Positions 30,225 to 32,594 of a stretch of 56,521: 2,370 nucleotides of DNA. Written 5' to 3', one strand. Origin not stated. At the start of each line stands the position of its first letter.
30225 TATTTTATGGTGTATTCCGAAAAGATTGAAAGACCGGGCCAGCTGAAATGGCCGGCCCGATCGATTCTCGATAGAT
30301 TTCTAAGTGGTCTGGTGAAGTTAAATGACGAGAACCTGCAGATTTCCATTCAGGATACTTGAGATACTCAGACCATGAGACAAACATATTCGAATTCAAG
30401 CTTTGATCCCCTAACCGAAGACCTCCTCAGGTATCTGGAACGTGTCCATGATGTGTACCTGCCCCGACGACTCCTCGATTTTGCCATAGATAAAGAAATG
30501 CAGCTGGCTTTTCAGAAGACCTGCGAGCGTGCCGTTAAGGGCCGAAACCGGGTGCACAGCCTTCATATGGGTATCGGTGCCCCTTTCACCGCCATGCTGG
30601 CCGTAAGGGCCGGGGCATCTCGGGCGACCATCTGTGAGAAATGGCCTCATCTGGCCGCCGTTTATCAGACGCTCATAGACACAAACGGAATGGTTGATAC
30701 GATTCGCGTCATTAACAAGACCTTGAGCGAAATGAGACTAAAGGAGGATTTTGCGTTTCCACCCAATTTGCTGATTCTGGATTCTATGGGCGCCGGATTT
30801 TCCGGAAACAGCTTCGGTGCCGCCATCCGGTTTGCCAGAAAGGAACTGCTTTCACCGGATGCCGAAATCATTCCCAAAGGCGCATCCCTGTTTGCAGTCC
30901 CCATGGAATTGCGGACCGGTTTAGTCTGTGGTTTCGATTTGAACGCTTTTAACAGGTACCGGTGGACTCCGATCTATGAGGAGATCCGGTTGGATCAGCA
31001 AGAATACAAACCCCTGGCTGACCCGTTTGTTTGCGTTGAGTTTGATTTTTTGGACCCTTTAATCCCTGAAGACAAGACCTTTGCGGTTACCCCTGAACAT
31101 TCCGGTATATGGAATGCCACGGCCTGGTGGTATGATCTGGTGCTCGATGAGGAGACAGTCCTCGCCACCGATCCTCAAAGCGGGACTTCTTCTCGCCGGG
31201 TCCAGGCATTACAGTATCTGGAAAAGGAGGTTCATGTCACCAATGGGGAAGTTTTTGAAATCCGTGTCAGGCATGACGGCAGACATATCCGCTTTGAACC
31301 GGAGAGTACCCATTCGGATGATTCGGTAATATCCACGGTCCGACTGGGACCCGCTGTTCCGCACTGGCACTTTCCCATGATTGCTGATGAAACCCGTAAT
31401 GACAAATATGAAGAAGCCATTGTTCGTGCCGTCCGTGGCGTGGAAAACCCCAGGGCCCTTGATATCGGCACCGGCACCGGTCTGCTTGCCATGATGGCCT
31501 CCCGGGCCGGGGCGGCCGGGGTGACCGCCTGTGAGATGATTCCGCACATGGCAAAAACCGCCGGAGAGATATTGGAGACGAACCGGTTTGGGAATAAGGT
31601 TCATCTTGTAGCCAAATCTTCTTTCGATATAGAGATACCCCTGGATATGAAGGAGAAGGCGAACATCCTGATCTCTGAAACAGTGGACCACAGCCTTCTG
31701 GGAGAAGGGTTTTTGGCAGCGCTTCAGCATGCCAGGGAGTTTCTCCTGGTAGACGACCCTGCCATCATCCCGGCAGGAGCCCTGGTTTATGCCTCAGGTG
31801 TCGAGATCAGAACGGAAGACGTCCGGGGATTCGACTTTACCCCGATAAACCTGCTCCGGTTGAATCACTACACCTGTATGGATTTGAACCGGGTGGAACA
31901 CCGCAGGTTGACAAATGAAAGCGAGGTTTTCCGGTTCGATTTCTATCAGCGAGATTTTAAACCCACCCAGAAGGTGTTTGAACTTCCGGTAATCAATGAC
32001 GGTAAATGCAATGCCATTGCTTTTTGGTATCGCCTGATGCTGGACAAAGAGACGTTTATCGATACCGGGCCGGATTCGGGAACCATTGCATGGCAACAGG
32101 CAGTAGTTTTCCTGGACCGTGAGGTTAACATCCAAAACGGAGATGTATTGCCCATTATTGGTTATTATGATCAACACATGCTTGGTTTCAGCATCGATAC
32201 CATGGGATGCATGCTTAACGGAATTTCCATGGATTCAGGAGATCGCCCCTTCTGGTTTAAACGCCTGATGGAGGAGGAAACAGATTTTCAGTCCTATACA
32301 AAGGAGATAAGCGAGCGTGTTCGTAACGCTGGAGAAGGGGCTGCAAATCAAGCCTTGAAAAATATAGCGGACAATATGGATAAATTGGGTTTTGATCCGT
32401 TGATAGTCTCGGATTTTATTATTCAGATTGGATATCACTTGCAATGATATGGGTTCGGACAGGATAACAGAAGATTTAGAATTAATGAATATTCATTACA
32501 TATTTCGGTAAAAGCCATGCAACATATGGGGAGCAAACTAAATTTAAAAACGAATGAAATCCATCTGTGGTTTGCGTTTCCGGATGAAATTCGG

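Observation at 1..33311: Orphan AT-less PKS cluster with an unusual, translationally packed tailoring operon (cut by the left window edge)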

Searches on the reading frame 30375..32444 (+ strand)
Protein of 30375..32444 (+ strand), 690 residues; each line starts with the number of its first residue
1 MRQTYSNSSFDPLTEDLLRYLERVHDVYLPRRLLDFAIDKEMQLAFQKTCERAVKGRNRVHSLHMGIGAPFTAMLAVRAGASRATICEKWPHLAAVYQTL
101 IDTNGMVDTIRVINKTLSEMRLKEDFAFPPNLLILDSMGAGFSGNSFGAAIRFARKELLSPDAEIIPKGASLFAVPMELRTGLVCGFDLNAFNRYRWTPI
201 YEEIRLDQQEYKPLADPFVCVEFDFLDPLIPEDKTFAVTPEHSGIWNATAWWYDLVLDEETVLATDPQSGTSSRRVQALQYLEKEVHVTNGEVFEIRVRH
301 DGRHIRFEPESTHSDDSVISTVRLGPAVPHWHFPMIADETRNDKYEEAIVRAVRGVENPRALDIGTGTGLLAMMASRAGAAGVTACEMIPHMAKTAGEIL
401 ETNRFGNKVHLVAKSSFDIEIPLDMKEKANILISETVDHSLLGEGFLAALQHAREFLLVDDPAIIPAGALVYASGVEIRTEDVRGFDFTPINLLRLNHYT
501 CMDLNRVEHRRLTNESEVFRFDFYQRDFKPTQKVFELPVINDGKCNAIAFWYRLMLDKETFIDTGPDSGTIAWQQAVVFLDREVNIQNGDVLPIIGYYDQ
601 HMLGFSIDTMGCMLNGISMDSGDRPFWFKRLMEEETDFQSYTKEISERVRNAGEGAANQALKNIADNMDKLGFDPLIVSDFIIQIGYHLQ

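Call 6: search_protein_families(library=pfam, proteins=[window:30375-32444:+], max_evalue=0.01)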
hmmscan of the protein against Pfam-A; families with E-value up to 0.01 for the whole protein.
window:30375-32444:+ (690 aa): 3 families
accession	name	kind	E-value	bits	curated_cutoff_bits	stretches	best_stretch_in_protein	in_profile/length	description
PF22528.1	PRMT_C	-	3e-14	53.7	27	1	482-592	24-137/164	Arginine methyltransferase oligomerization subdomain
PF13649.12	Methyltransf_25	-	6.1e-05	24.1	27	1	362-421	2-60/97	Methyltransferase domain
PF06325.19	PrmA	-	0.00016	21.7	22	1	360-416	164-220/296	Ribosomal protein L11 methyltransferase (PrmA)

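Call 7: find_encoding_contigs(protein=window:30375-32444:+, flank=10000, max_places=6)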
Protein window:30375-32444:+ (690 aa): 1 contig read that carries it; 1 place shown.
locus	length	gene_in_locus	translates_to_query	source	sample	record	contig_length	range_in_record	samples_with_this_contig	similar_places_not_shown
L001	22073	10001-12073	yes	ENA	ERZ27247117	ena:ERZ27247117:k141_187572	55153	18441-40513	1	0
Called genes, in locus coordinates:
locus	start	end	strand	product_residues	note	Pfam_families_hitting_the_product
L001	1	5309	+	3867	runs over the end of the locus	PF21394:Beta-ketacyl_N, PF00106:adh_short, PF08659:KR, PF13561:adh_short_C2, PF00550:PP-binding, PF00109:ketoacyl-synt, PF02801:Ketoacyl-synt_C, PF16197:KAsynt_C_assoc, +24 more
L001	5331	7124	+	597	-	PF02543:Carbam_trans_N, PF00814:TsaD (faint), PF16861:Carbam_trans_C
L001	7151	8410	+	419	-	PF03033:Glyco_transf_28, PF00201:UDPGT, PF06722:EryCIII-like_C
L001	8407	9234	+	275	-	PF00149:Metallophos, PF12850:Metallophos_2 (faint)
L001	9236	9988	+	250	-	PF03692:CxxCxxCC (weak)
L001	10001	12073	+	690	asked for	PF22528:PRMT_C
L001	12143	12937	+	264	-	PF22624:AASDHPPT_N, PF01648:ACPS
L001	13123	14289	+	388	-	PF04392:ABC_sub_bind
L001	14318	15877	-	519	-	-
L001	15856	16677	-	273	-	PF00583:Acetyltransf_1 (weak)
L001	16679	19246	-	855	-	PF07690:MFS_1, PF06779:MFS_4, PF07690:MFS_1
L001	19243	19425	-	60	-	-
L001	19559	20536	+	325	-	PF09084:NMT1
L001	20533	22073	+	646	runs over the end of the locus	PF02743:dCache_1, PF22673:MCP-like_PDC_1, PF00672:HAMP, PF07228:SpoIIE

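Call 11: find_homologous_proteins(query=window:30375-32444:+, max_evalue=0.00001)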
Query window:30375-32444:+ (690 aa): 95 proteins with E <= 0.00001 among 8000 candidates.
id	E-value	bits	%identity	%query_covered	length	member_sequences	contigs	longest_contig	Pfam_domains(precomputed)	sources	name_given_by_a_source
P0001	0.0e+0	1595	100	100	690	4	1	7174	PF22528.2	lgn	-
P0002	3.2e-281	953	61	99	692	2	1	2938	PF06325.20,PF22528.2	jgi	-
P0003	2.0e-206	705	48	99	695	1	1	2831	PF13489.13,PF06325.20,PF13649.13,PF22528.2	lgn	-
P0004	1.3e-195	670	45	98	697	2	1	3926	PF06325.20,PF22528.2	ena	-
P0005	3.3e-191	655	44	98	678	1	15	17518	PF06325.20,PF22528.2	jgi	jgi:predicted RNA methylase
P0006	5.1e-181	621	45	99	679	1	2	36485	PF06325.20,PF13649.13,PF22528.2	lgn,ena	-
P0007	6.9e-169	581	42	98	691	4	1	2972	PF06325.20,PF13649.13,PF22528.2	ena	-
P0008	1.5e-163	564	42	98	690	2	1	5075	PF00398.27,PF06325.20,PF13649.13,PF22528.2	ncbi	-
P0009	1.0e-162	561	41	98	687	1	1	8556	PF06325.20,PF13649.13,PF22528.2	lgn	-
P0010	3.5e-162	559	40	98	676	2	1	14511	PF06325.20,PF22528.2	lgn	-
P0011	3.4e-159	549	40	99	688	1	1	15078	PF17286.8,PF06325.20,PF13649.13,PF22528.2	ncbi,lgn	-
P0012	3.3e-158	546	41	98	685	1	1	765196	PF06325.20,PF13649.13,PF22528.2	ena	-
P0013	5.8e-158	545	41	98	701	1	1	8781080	PF13847.13,PF06325.20,PF05175.21,PF13649.13,PF22528.2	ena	-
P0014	1.6e-156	540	40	98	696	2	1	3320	PF06325.20,PF13649.13,PF22528.2,PF08241.19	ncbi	-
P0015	1.3e-107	379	36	98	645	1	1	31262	PF06325.20,PF13649.13,PF22528.2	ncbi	-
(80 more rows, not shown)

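Call 12: find_encoding_contigs(protein=P0013, flank=10000, max_places=2)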
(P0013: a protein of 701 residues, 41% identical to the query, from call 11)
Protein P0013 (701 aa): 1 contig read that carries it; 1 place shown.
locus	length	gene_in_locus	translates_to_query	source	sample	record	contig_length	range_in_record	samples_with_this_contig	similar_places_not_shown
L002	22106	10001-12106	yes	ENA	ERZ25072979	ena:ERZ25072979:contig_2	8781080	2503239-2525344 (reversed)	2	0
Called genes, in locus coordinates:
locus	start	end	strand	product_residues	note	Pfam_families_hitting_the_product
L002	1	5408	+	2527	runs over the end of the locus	PF21089:PKS_DH_N, PF00550:PP-binding, PF00106:adh_short, PF08659:KR, PF13561:adh_short_C2, PF00109:ketoacyl-synt, PF02801:Ketoacyl-synt_C, PF16197:KAsynt_C_assoc, +11 more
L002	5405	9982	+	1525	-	PF00109:ketoacyl-synt, PF02801:Ketoacyl-synt_C, PF16197:KAsynt_C_assoc, PF22621:CurL-like_PKS_C, PF22336:RhiE-like_linker (weak), PF14765:PS-DH, PF00550:PP-binding, PF00975:Thioesterase, +2 more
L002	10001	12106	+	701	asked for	PF05175:MTS (weak), PF06325:PrmA (weak), PF13649:Methyltransf_25, PF13847:Methyltransf_31 (weak), PF22528:PRMT_C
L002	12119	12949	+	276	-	-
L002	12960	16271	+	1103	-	PF03781:FGE-sulfatase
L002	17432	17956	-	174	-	PF10543:ORF6N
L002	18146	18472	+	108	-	-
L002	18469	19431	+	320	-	PF00589:Phage_integrase, PF13676:TIR_2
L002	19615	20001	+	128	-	PF00239:Resolvase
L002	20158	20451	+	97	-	PF09907:HigB_toxin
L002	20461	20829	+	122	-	-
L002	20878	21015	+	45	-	-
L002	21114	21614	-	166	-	PF00300:His_Phos_1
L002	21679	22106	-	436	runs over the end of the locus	PF00109:ketoacyl-synt, PF02801:Ketoacyl-synt_C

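Call 13: find_encoding_contigs(protein=P0012, flank=10000, max_places=2)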
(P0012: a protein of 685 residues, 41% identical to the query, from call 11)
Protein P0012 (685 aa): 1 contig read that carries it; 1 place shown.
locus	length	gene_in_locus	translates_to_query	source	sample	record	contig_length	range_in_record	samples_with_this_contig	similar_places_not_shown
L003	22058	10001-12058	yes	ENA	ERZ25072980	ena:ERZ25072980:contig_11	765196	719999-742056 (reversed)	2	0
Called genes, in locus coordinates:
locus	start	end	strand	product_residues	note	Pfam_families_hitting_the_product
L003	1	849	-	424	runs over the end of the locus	-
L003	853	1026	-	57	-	-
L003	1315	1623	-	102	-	PF01797:Y1_Tnp (weak)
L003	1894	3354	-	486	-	-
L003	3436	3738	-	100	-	-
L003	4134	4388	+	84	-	-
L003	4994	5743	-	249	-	PF00106:adh_short, PF01370:Epimerase (weak), PF08659:KR, PF13561:adh_short_C2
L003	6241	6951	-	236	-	PF00106:adh_short, PF08659:KR, PF13561:adh_short_C2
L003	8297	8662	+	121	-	-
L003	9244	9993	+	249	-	PF00378:ECH_1, PF16113:ECH_2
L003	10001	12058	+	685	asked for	PF06325:PrmA (faint), PF22528:PRMT_C (weak), PF13649:Methyltransf_25 (weak), PF22528:PRMT_C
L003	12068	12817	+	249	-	-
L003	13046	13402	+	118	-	PF13610:DDE_Tnp_IS240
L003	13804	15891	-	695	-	-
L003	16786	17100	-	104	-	-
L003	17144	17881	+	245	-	-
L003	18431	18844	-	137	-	PF01695:IstB_IS21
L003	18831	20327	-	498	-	PF00665:rve, PF22483:Mu-transpos_C_2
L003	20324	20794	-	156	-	PF13730:HTH_36 (weak)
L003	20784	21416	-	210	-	-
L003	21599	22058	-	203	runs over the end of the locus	PF13546:DDE_5 (weak)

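Call 14: find_encoding_contigs(protein=P0006, flank=10000, max_places=2)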
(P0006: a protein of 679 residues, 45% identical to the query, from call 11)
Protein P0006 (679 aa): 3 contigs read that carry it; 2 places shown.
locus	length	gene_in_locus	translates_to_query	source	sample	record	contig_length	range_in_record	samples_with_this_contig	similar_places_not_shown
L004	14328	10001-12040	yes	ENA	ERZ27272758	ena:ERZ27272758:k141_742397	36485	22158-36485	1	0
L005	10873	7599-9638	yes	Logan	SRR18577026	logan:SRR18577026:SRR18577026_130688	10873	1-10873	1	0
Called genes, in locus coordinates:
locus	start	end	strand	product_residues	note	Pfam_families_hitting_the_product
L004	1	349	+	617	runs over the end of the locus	PF00614:PLDc (faint), PF13091:PLDc_2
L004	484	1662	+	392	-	PF02771:Acyl-CoA_dh_N, PF02770:Acyl-CoA_dh_M, PF00441:Acyl-CoA_dh_1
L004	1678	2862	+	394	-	PF02771:Acyl-CoA_dh_N, PF02770:Acyl-CoA_dh_M, PF00441:Acyl-CoA_dh_1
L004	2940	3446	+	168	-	PF23871:DUF7226 (weak)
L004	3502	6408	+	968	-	-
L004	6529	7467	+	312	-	-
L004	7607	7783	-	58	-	-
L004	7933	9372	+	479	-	PF02463:SMC_N (weak), PF13175:AAA_15 (faint), PF13476:AAA_23 (faint), PF13304:AAA_21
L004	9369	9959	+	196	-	-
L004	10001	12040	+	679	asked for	PF13649:Methyltransf_25 (faint), PF06325:PrmA (weak), PF22528:PRMT_C (weak)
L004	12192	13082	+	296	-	PF00775:Dioxygenase_C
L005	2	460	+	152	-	?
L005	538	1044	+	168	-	PF23871:DUF7226 (weak)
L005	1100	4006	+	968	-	-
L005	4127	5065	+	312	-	-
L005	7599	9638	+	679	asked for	PF13649:Methyltransf_25 (faint), PF06325:PrmA (weak), PF22528:PRMT_C (weak)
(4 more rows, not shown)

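Call 23: find_related_loci(query=A1, collection=genome_contigs, flank=10000)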
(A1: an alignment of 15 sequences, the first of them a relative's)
Query A1 (690 aa) in genome_contigs; peptide patterns used: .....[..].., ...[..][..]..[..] (x = any residue, [..] = any of these).
142 stretches matched a pattern; 100 encode a relative of the query (tblastn E <= 1e-3); the best 80 are kept; 80 distinct loci.
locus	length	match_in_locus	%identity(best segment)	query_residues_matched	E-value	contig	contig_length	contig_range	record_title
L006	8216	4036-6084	59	7-689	0e+0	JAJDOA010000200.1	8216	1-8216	MAG: Desulfobacteraceae bacterium isolate ALSabin.42 k141_7056760, whole genome shotgun sequence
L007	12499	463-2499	40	1-685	3e-166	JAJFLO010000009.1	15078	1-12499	MAG: Verrucomicrobia bacterium isolate OFTM167 OFTM167_8, whole genome shotgun sequence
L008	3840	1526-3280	35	15-599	2e-100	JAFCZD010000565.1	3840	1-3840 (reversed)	MAG: Deltaproteobacteria bacterium isolate AB_03_Bin_128 AB_03_Bin_128_scaffold_57129, whole genome shotgun sequence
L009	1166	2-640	63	177-687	2e-93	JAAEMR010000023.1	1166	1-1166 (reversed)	MAG: Gammaproteobacteria bacterium isolate Bse_11 BseG_CONTIG244953, whole genome shotgun sequence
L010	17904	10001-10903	37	20-608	1e-52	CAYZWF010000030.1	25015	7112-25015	MAG TPA_asm: uncultured Rhodospirillaceae bacterium isolate SRP200020_co2_207 genome assembly, contig: NODE_2279_length_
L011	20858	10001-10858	38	45-602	1e-52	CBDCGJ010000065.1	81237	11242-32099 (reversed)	MAG: Alphaproteobacteria bacterium isolate cc1c3500-9aa0-4c1a-a7a2-ca8b525d7025 genome assembly, contig: contig_65, whol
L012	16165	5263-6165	35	20-608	5e-51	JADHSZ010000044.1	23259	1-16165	MAG: Alphaproteobacteria bacterium isolate BS150m-G7 BS-150m-C1839, whole genome shotgun sequence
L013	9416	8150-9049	35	21-608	8e-50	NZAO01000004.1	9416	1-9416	MAG: Rhodospirillaceae bacterium isolate ARS27 32674, whole genome shotgun sequence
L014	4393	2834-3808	35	45-599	5e-49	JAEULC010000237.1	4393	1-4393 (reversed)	MAG: Rhodospirillales bacterium isolate new MAG-111 k141_2035534, whole genome shotgun sequence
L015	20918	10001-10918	35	9-607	1e-48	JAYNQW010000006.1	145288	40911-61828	MAG: Rhodospirillaceae bacterium isolate 139539_COM_concoct_bins.tsv.212 NODE_70_length_145288_cov_7.999752, whole genom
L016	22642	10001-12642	39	23-601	3e-48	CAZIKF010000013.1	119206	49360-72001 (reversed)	MAG TPA_asm: uncultured bacterium isolate binchicken_co28_71 genome assembly, contig: NODE_98_length_119206_cov_26.18279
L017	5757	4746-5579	37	39-597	2e-44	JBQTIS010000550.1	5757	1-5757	MAG: Rhodospirillales bacterium isolate SAR99 c_000000427972, whole genome shotgun sequence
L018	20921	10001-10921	36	1-607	3e-44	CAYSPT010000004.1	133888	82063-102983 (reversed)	MAG TPA_asm: uncultured bacterium isolate SRP077602_co1_83 genome assembly, contig: NODE_173_length_133888_cov_11.007360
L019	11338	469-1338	35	45-592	2e-44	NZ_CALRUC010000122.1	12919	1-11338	MAG: Ferrovibrio terrae isolate JJ-MA1B5-281-4-m1-bin327 JJ-MA1B5-281-C830, whole genome shotgun sequence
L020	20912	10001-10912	34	45-592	6e-44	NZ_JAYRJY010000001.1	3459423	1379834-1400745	MAG: Ferrovibrio sp. isolate SZ_szas3bin.2 NODE_1_length_3459423_cov_7.53432, whole genome shotgun sequence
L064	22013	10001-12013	42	13-685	7e-176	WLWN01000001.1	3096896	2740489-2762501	MAG: Kiritimatiellae bacterium isolate MH-Pat-all_autometa_1-1 scf7180000017253.3096896, whole genome shotgun sequence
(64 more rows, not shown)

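Call 29: search_solved_structures(query=window:30375-32444:+, max_evalue=0.001, show_alignments=2)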
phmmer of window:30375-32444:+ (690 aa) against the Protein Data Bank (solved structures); distinct sequences matched with E-value up to 0.001: 61 (the best 60 are shown).
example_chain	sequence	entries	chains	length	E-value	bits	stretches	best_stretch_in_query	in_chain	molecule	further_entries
6pdm_A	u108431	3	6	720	7.3e-40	139.9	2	328-460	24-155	Protein arginine N-methyltransferase 9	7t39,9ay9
7rbq_A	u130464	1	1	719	7.4e-40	139.9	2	328-460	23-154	Protein arginine N-methyltransferase 9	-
8rbk_A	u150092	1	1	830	2.8e-39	138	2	327-460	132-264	MGC151858 protein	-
4c4a_A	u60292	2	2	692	1.2e-28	102.9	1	334-479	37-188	PROTEIN ARGININE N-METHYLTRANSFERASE 7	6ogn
4m36_A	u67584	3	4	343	1.2e-20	76.4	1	322-581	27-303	Protein arginine N-methyltransferase 7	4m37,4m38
5eku_A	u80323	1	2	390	3.2e-20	75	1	322-569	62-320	Arginine N-methyltransferase, putative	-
3wst_A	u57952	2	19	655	1e-19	73.3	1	335-606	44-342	Protein arginine N-methyltransferase 7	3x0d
1g6q_1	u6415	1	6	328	4.8e-19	71.1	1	332-592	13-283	HNRNP ARGININE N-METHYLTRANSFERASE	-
9vkf_A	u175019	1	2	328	4.8e-19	71.1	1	332-592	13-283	Protein arginine N-methyltransferase 1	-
1or8_A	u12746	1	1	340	4.3e-17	64.7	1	332-591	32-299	Protein arginine N-methyltransferase 1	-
1ori_A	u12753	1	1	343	4.4e-17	64.6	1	332-591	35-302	Protein arginine N-methyltransferase 1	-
3q7e_A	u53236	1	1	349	9e-17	63.6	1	332-591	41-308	Protein arginine N-methyltransferase 1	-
1orh_A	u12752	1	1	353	1.3e-16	63.1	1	332-591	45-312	Protein arginine N-methyltransferase 1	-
6cu3_A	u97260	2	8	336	1.8e-16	62.7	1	332-592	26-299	protein arginine N-methyltransferase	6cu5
8dur_A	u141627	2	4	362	2.3e-16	62.3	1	332-592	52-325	Protein arginine N-methyltransferase 1 (PRMT1) | PUA domain-containing protein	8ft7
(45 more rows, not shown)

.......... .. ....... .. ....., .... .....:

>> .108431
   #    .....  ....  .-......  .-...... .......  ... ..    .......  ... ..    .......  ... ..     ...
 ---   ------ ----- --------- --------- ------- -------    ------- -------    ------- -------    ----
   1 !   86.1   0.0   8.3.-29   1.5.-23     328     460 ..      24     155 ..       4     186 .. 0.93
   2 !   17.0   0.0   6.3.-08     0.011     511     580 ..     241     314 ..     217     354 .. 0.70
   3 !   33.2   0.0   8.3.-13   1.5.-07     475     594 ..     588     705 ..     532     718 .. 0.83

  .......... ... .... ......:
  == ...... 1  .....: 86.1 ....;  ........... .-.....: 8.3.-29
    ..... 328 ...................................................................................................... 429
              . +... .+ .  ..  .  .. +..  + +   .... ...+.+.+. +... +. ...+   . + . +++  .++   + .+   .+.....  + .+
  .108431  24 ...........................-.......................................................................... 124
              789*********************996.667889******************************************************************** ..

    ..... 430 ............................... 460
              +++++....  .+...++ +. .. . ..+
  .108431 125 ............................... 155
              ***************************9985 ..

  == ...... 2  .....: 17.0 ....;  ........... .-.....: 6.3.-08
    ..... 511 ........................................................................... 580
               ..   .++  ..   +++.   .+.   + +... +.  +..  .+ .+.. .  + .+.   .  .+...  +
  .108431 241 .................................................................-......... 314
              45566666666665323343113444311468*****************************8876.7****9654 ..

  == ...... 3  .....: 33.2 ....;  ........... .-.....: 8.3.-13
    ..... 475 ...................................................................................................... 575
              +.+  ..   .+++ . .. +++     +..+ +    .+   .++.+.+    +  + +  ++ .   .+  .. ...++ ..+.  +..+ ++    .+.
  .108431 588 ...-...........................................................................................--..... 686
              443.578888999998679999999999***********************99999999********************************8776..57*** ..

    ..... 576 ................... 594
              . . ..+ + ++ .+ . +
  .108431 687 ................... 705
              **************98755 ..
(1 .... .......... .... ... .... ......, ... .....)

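Call 30: search_protein_families(library=ncbifam, proteins=[window:30375-32444:+], max_evalue=0.01)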
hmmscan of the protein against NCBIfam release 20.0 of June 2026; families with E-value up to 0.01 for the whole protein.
window:30375-32444:+ (690 aa): 10 families
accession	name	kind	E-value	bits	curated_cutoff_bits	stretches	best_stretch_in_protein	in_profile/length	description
NF043040.1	corrin_prot_MT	hypoth_equivalog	9.4e-09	35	180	1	341-420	26-103/216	corrinoid protein-associated methyltransferase CpaM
NF001785.0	PRK00517.2-2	equivalog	7.8e-06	25.2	188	1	357-406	145-194/282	50S ribosomal protein L11 methyltransferase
NF011529.0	PRK14968.1-3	equivalog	0.00013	21.5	162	1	353-412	30-87/198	putative methyltransferase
NF001790.0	PRK00517.3-3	equivalog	0.00057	19.3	269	1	358-405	123-170/262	50S ribosomal protein L11 methyltransferase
TIGR04188.1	methyltr_grsp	subfamily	0.0007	19.1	380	1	357-402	107-153/363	ATP-grasp peptide maturase system methyltransferase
NF047853.1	tRm6a37MtseTrmN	equivalog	0.00095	19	350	1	358-414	44-102/244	tRNA(1)(Val) (adenine(37)-N(6))-methyltransferase TrmN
TIGR00406.1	prmA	equivalog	0.002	17.6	183.15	1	360-424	162-227/288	50S ribosomal protein L11 methyltransferase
TIGR01983.1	UbiG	equivalog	0.0021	17.4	102.95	1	348-416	45-106/228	bifunctional 2-polyprenyl-6-hydroxyphenol methylase/3-demethylubiquinol 3-O-methyltransferase UbiG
TIGR00537.1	hemK_rel_arch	hypoth_equivalog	0.0027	17.5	87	1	351-399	13-60/179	HemK2/MTQ2 family protein methyltransferase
NF001784.0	PRK00517.2-1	equivalog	0.0066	16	244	0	349-420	143-214/290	50S ribosomal protein L11 methyltransferase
